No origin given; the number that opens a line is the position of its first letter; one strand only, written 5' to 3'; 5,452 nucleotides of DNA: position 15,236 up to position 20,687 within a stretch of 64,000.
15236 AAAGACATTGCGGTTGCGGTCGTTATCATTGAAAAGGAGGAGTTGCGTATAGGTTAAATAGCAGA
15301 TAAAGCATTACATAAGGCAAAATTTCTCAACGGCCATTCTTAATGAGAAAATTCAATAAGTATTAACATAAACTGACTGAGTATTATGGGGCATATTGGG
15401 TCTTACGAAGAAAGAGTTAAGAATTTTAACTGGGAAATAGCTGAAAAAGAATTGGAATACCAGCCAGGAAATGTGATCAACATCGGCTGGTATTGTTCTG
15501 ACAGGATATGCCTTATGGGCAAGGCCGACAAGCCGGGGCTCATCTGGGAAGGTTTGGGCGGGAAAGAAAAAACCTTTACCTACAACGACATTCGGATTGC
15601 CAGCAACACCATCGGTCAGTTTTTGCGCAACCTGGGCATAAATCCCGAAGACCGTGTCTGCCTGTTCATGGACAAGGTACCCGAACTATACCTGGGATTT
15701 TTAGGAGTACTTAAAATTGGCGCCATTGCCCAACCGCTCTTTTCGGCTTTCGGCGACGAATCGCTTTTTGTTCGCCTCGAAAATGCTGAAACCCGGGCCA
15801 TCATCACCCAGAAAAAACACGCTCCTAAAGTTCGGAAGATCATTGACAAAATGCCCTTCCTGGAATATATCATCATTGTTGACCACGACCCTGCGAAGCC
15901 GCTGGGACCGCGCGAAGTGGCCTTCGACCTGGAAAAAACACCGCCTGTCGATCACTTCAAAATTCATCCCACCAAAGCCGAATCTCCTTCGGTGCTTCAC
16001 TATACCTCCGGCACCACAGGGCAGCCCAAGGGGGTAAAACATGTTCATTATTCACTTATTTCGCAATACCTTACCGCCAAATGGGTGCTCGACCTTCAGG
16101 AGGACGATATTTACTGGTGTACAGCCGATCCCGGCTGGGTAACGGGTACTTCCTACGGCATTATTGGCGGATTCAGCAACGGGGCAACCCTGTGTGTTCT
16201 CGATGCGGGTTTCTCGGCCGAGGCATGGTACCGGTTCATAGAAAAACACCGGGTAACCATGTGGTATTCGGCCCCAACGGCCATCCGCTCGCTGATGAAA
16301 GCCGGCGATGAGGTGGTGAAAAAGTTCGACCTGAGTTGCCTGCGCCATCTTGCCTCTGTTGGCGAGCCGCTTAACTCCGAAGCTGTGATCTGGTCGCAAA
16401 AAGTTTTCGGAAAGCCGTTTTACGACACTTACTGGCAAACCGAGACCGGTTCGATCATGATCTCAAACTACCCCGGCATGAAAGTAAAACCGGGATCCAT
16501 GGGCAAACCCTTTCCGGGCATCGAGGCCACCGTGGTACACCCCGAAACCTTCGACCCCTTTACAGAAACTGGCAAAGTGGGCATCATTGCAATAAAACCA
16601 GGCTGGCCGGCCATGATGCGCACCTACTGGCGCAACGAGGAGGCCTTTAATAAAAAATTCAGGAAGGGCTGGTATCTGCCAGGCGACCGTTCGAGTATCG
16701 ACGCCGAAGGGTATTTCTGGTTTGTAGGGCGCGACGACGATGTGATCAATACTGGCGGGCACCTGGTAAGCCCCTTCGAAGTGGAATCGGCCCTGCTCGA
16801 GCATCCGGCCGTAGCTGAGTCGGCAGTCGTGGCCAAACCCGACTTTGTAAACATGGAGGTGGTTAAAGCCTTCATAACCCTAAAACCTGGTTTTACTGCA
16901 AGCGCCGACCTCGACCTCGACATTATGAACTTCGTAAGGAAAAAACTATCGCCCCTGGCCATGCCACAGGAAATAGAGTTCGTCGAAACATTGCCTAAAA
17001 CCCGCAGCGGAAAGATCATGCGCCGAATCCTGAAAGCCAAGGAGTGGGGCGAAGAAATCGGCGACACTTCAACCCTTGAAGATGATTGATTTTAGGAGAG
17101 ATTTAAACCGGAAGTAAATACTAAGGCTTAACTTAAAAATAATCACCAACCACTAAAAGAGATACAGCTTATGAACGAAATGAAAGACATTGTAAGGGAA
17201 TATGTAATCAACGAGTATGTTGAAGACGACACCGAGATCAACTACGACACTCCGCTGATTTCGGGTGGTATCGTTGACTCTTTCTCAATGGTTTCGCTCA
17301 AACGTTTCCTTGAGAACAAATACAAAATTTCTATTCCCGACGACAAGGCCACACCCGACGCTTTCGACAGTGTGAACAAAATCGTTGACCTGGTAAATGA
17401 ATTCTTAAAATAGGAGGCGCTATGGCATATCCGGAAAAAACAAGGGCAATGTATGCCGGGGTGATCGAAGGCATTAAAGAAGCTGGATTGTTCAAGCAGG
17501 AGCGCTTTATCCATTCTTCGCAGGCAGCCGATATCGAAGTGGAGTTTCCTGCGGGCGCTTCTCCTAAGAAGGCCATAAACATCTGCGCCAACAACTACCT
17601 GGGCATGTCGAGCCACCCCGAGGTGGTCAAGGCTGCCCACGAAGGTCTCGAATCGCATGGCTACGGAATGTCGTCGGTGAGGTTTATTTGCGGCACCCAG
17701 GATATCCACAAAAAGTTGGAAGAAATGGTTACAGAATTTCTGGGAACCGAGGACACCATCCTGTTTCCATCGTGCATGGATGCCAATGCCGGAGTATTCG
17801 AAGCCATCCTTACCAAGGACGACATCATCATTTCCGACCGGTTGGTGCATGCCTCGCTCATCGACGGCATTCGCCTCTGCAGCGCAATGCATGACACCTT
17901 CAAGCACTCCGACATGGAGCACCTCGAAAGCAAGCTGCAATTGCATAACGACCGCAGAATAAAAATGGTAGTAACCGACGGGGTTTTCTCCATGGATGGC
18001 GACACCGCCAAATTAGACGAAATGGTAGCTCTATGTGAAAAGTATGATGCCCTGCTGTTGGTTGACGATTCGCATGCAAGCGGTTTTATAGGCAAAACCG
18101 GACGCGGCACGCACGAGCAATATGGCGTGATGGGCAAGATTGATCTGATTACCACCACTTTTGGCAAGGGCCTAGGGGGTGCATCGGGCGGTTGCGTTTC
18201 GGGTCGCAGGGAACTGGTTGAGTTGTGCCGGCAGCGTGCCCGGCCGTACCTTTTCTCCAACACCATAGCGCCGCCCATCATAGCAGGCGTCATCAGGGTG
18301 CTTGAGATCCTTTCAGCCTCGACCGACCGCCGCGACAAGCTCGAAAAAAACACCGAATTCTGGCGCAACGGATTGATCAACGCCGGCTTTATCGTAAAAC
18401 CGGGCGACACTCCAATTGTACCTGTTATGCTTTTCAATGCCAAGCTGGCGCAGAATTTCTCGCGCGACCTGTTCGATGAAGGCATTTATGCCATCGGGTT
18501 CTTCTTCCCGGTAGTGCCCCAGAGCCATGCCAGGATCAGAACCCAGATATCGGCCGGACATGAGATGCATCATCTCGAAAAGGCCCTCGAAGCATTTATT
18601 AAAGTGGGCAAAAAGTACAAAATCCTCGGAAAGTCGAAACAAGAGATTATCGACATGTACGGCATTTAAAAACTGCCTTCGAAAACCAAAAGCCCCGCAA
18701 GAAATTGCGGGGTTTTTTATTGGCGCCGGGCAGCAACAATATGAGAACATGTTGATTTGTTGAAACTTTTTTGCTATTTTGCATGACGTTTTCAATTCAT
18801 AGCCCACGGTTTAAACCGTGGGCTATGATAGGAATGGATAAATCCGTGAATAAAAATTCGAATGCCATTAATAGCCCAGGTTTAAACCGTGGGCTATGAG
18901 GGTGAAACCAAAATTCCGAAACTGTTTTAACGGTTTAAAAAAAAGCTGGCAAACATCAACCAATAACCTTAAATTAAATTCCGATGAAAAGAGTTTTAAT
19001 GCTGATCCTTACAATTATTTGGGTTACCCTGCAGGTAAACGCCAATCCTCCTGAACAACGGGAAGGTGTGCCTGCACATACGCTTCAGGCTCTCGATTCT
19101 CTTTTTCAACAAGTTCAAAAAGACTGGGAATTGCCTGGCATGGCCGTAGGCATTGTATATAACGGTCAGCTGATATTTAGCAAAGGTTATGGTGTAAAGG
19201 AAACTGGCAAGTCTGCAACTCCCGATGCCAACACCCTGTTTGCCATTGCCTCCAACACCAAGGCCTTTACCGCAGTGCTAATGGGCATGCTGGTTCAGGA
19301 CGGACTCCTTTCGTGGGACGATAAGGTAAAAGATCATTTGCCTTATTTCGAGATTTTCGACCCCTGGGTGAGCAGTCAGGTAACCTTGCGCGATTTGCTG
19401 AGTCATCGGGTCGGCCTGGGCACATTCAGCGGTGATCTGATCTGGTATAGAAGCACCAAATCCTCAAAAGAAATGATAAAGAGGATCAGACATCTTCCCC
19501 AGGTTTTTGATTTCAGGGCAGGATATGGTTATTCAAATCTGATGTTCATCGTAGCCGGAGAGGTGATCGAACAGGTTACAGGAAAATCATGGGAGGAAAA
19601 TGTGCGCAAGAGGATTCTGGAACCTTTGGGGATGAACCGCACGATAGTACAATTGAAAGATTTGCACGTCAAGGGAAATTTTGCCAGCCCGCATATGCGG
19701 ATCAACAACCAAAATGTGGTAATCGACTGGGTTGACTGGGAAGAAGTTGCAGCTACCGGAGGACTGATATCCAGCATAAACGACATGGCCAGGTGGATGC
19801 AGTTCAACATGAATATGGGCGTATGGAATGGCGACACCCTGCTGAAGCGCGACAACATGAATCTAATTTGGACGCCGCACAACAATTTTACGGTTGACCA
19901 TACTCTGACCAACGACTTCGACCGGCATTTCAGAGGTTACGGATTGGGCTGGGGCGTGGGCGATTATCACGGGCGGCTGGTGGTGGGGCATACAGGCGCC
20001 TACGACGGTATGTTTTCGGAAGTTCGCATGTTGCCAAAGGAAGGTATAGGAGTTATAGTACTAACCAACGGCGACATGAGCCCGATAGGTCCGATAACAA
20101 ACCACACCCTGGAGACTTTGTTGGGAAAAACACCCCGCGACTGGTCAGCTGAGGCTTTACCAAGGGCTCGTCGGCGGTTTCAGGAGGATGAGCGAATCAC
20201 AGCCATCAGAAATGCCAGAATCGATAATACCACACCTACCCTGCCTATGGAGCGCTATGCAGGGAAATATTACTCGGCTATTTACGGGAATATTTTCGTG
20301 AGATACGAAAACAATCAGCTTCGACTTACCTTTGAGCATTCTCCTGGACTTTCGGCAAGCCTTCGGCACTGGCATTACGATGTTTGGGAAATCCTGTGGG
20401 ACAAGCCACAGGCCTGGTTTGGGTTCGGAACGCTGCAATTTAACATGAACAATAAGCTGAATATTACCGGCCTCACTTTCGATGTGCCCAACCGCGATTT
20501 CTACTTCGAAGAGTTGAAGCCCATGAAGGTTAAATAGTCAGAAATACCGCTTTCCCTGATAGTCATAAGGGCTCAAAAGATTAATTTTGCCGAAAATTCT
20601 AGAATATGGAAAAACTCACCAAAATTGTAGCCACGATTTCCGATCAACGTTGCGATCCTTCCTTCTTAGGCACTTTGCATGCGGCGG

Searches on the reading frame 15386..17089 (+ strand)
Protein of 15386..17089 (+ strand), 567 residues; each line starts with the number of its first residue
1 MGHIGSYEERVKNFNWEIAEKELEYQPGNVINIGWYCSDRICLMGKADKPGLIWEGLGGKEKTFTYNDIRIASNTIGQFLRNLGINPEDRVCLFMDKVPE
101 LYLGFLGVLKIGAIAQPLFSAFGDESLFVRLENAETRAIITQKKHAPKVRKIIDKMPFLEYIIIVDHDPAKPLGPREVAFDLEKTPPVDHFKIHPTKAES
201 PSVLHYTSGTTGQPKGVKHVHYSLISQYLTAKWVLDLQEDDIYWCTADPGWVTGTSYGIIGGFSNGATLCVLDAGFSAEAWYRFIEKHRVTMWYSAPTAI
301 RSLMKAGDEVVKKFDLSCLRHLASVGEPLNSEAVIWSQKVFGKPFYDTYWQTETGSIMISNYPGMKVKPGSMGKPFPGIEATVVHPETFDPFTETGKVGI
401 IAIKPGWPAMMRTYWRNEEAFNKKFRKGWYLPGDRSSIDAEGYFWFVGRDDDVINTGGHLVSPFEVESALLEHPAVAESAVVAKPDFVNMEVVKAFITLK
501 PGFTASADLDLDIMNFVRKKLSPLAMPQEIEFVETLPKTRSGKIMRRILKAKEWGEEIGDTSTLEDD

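Call 69: search_protein_families(library=pfam, proteins=[window:15386-17089:+], max_evalue=0.00001)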
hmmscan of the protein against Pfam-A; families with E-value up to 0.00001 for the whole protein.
window:15386-17089:+ (567 aa): 2 families
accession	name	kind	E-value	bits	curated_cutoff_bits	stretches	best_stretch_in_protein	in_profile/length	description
PF00501.34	AMP-binding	-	1.2e-77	261.8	29.9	1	47-415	9-384/384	AMP-binding enzyme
PF13193.12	AMP-binding_C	-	1.7e-23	83.7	24.5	1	465-543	1-76/76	AMP-binding enzyme C-terminal domain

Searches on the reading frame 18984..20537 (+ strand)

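Call 69: search_protein_families(library=pfam, proteins=[window:18984-20537:+], max_evalue=0.00001)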
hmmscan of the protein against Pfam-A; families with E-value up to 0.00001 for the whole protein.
window:18984-20537:+ (517 aa): 2 families
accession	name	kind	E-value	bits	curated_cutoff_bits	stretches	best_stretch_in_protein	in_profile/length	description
PF00144.29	Beta-lactamase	-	1.9e-69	234.8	27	1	38-365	2-312/329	Beta-lactamase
PF11954.13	DUF3471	-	7.7e-18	65.2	29.3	1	412-511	2-99/103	Domain of unknown function (DUF3471)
